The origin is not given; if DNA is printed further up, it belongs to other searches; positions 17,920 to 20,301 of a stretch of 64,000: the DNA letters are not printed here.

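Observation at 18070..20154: Cyclin-like box fused to a CDK-like kinase in one bacterial polypeptide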

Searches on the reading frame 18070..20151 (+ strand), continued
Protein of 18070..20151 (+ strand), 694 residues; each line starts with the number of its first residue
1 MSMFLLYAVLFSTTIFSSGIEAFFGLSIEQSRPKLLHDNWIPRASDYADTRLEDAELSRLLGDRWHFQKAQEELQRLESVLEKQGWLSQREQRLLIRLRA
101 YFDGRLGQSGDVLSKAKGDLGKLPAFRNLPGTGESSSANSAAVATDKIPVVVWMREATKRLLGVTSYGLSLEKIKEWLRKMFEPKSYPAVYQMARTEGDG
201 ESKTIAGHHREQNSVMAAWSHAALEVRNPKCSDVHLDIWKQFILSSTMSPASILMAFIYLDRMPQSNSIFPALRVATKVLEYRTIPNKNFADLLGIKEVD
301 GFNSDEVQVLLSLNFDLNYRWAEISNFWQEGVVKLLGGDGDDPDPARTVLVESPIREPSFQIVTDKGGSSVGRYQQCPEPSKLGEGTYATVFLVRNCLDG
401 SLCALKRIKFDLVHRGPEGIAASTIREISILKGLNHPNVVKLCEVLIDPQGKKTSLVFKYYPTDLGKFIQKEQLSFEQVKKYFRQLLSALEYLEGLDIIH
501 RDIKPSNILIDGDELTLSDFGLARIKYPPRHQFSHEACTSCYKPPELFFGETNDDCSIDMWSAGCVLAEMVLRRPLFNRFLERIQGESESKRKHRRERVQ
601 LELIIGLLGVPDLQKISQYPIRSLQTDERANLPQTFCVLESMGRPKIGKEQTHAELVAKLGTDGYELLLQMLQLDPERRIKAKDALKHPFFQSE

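Call 45: find_encoding_contigs(protein=P0002, flank=8000, max_places=2)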
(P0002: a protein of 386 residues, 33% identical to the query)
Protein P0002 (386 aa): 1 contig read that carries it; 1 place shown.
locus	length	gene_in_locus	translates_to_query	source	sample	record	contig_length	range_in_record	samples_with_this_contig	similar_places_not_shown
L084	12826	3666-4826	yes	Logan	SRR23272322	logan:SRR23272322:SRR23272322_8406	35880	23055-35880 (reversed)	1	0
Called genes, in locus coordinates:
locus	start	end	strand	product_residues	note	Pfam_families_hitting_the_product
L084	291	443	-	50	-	-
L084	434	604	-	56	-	-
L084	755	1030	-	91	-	-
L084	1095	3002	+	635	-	PF02893:GRAM, PF16016:VASt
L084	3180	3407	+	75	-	-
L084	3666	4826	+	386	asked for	PF00069:Pkinase, PF07714:PK_Tyr_Ser-Thr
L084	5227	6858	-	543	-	PF25683:URGCP_GTPase, PF05879:RHD3_GTPase, PF20428:Sey1_3HB (weak)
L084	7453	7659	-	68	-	-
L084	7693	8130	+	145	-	PF00584:SecE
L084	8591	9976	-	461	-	PF00892:EamA (weak), PF04142:Nuc_sug_transp (weak)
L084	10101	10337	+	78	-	-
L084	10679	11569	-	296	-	PF00763:THF_DHG_CYH, PF02882:THF_DHG_CYH_C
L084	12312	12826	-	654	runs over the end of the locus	PF01532:Glyco_hydro_47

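Call 74: search_protein_families(library=padloc, proteins=[window:18070-20151:+], max_evalue=0.01)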
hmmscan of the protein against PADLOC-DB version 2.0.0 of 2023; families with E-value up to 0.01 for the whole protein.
window:18070-20151:+ (694 aa): 34 families (the best 25 are shown)
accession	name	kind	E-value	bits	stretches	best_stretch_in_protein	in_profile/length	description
PDLC04138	mad6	-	1.2e-54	184.4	1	381-688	57-309/659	mads_6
PDLC04042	PD-T4-6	-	1.5e-29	101.6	1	381-578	15-213/292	-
PDLC04053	PD-T4-6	-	2.2e-24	84.5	1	368-577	5-211/311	-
PDLC04047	PD-T4-6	-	2e-22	77.7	1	381-571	16-206/327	-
PDLC04060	PD-T4-6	-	1.8e-21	74.6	1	381-578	14-210/486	-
PDLC03920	MkoA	-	2.4e-20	70.5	1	372-686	8-271/1112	-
PDLC04054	PD-T4-6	-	6.7e-20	69.8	1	382-571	17-207/347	-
PDLC04048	PD-T4-6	-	2.7e-18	64.5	1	381-577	16-212/354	-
PDLC04061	PD-T4-6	-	7.5e-17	60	1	381-577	22-223/510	-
PDLC04056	PD-T4-6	-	5e-16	56.8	1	421-524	47-154/415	-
PDLC04055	PD-T4-6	-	8.2e-16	55.8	1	383-582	78-279/496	-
PDLC04043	PD-T4-6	-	2.6e-15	54.4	1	368-575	11-215/452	-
PDLC02512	PglW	-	1.3e-14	51.1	1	382-526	522-666/1403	PglW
PDLC04057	PD-T4-6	-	1.7e-14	51.7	1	381-571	14-204/443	-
PDLC04045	PD-T4-6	-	1.7e-14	51.6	1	383-524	41-188/350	-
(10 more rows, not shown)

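Call 76: search_protein_families(library=padloc, proteins=[P0002, P0004, P0009, P0044, P0053], max_evalue=1e-10)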
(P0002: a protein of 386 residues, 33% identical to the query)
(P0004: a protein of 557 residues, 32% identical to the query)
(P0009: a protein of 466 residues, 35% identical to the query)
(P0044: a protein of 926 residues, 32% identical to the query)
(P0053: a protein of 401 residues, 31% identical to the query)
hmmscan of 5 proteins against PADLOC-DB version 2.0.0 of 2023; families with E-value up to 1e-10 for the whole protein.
P0002 (386 aa): 27 families (the best 25 are shown)
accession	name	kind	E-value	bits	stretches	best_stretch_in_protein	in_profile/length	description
PDLC04138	mad6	-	7.2e-81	271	1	65-359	50-309/659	mads_6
PDLC04042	PD-T4-6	-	1.8e-35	121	1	68-277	11-221/292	-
PDLC04047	PD-T4-6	-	7.1e-35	118.6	1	67-275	11-219/327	-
PDLC04053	PD-T4-6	-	5.4e-32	109.5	1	68-279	11-223/311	-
PDLC03920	MkoA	-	1.2e-28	98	1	79-357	20-271/1112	-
PDLC04060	PD-T4-6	-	4.5e-28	96.4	1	68-273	10-214/486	-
PDLC04057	PD-T4-6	-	3.4e-27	93.6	1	68-273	10-215/443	-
PDLC04048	PD-T4-6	-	4.2e-27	93.4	1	68-273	12-217/354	-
PDLC04054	PD-T4-6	-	5.1e-27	93.2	1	64-264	8-209/347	-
PDLC04061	PD-T4-6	-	2.1e-25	88.2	1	74-274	24-229/510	-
PDLC04055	PD-T4-6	-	2.8e-23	80.5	1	70-269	74-275/496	-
PDLC04050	PD-T4-6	-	1.1e-22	78.5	1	68-279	65-277/480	-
PDLC04043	PD-T4-6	-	7.4e-22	76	1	68-271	17-220/452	-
PDLC04052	PD-T4-6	-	2.9e-20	70.9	1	73-273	16-221/496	-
PDLC04044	PD-T4-6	-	1.5e-19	68.4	1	66-269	32-240/372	-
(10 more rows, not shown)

P0004 (557 aa): 31 families (the best 25 are shown)
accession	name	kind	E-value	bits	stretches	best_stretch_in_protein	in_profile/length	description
PDLC04138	mad6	-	2.4e-73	246.1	1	85-405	44-339/659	mads_6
PDLC04042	PD-T4-6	-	2.3e-37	127.2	1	93-308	10-225/292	-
PDLC04047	PD-T4-6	-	8e-36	121.7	1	91-304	9-221/327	-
PDLC04053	PD-T4-6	-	5e-33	112.9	1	97-306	14-222/311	-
PDLC04054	PD-T4-6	-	2.2e-30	104.3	1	98-293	16-211/347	-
PDLC04057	PD-T4-6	-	1e-29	101.8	1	94-292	10-207/443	-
PDLC04055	PD-T4-6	-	3e-29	100.2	1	97-301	75-280/496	-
PDLC04048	PD-T4-6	-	5e-29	99.8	1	94-301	12-218/354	-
PDLC04061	PD-T4-6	-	5.8e-28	96.7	1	98-297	22-225/510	-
PDLC03920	MkoA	-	2.1e-27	93.8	1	101-370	16-268/1112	-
PDLC04060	PD-T4-6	-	4.5e-27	93.1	1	92-299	8-213/486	-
PDLC04043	PD-T4-6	-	8.7e-25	85.7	1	90-294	13-216/452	-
PDLC04044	PD-T4-6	-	1.8e-24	84.6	1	97-295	37-239/372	-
PDLC04052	PD-T4-6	-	5.3e-24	83.3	1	93-302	10-223/496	-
PDLC04041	PD-T4-6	-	3e-23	80.8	1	97-292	33-231/443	-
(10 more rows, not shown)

P0009 (466 aa): 33 families (the best 25 are shown)
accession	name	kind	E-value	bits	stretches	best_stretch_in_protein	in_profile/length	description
PDLC04138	mad6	-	1.3e-91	306.5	1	2-262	43-308/659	mads_6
PDLC04042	PD-T4-6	-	5.9e-58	194.8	1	5-260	4-264/292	-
PDLC04047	PD-T4-6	-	5.4e-49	165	1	1-223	1-223/327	-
PDLC04053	PD-T4-6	-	7.5e-48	161.6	1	9-256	8-259/311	-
PDLC04054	PD-T4-6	-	6.3e-47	158.7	1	6-259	6-264/347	-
PDLC04060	PD-T4-6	-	3.8e-42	142.8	1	6-214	4-211/486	-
PDLC04061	PD-T4-6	-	1e-41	142.1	1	5-263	11-278/510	-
PDLC04057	PD-T4-6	-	8.7e-40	135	1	7-217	5-215/443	-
PDLC04043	PD-T4-6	-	1e-38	131.6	1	8-245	13-250/452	-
PDLC04048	PD-T4-6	-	3.7e-38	129.8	1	6-214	6-214/354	-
PDLC04055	PD-T4-6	-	6e-38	128.8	1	9-254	69-321/496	-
PDLC04064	PD-T4-6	-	4.6e-37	125.8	1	16-248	26-256/369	-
PDLC04052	PD-T4-6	-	1.2e-35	121.7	1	6-287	5-297/496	-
PDLC04050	PD-T4-6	-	1.3e-34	117.9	1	9-219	62-273/480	-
PDLC04041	PD-T4-6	-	1.6e-34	117.9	1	11-222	29-244/443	-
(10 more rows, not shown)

P0044 (926 aa): 32 families (the best 25 are shown)
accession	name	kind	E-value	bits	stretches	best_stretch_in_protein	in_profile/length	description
PDLC04042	PD-T4-6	-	2.9e-66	222.1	1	71-303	9-236/292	-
PDLC04138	mad6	-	2.1e-65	219.9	1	73-379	53-326/659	mads_6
PDLC04053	PD-T4-6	-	3.3e-64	215.3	1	69-302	7-234/311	-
PDLC04061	PD-T4-6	-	7e-60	202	1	71-301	16-245/510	-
PDLC04047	PD-T4-6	-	3.5e-59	198.5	1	70-279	9-214/327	-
PDLC04060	PD-T4-6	-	9.3e-58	194.3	1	73-299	10-229/486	-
PDLC04052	PD-T4-6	-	6e-57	191.9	1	76-301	14-238/496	-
PDLC04054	PD-T4-6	-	7.6e-56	188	1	71-300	11-234/347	-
PDLC04057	PD-T4-6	-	5.8e-55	185.1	1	73-279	10-212/443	-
PDLC04041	PD-T4-6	-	1.3e-53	180.8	1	65-302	22-257/443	-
PDLC04043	PD-T4-6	-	1.8e-51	173.7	1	67-301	11-239/452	-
PDLC04040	PD-T4-6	-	5.8e-51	171.8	1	79-303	2-229/547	-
PDLC04048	PD-T4-6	-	1.8e-50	170.3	1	73-279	12-214/354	-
PDLC04039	PD-T4-6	-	3.1e-49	166.2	1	69-300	12-236/458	-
PDLC01088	C3a189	-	4.4e-42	142.6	1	77-300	3-225/840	kinase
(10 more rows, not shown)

P0053 (401 aa): 34 families (the best 25 are shown)
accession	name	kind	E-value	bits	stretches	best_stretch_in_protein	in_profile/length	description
PDLC04042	PD-T4-6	-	1.8e-77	258.9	1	58-335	7-280/292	-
PDLC04138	mad6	-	8.7e-76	254.2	1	36-338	27-324/659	mads_6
PDLC04050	PD-T4-6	-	1.2e-74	250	1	29-326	31-325/480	-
PDLC04054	PD-T4-6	-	3.1e-70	235.3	1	55-327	5-273/347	-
PDLC04043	PD-T4-6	-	3.9e-67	225.2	1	60-329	15-279/452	-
PDLC04053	PD-T4-6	-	6.5e-67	224.2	1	59-329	8-273/311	-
PDLC04061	PD-T4-6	-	2.3e-64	216.8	1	57-359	13-316/510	-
PDLC04047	PD-T4-6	-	4.4e-64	214.6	1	59-328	9-273/327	-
PDLC04060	PD-T4-6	-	9.1e-63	210.8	1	60-340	8-282/486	-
PDLC04057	PD-T4-6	-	4.7e-59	198.6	1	61-331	9-274/443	-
PDLC04048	PD-T4-6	-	1.8e-55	186.7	1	60-333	10-278/354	-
PDLC04039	PD-T4-6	-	1.9e-55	186.7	1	55-322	9-270/458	-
PDLC04055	PD-T4-6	-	3.8e-54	182.3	1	25-326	34-334/496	-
PDLC04041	PD-T4-6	-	4e-53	179.2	1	58-323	26-289/443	-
PDLC01088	C3a189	-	2.2e-50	170.1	1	68-379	5-308/840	kinase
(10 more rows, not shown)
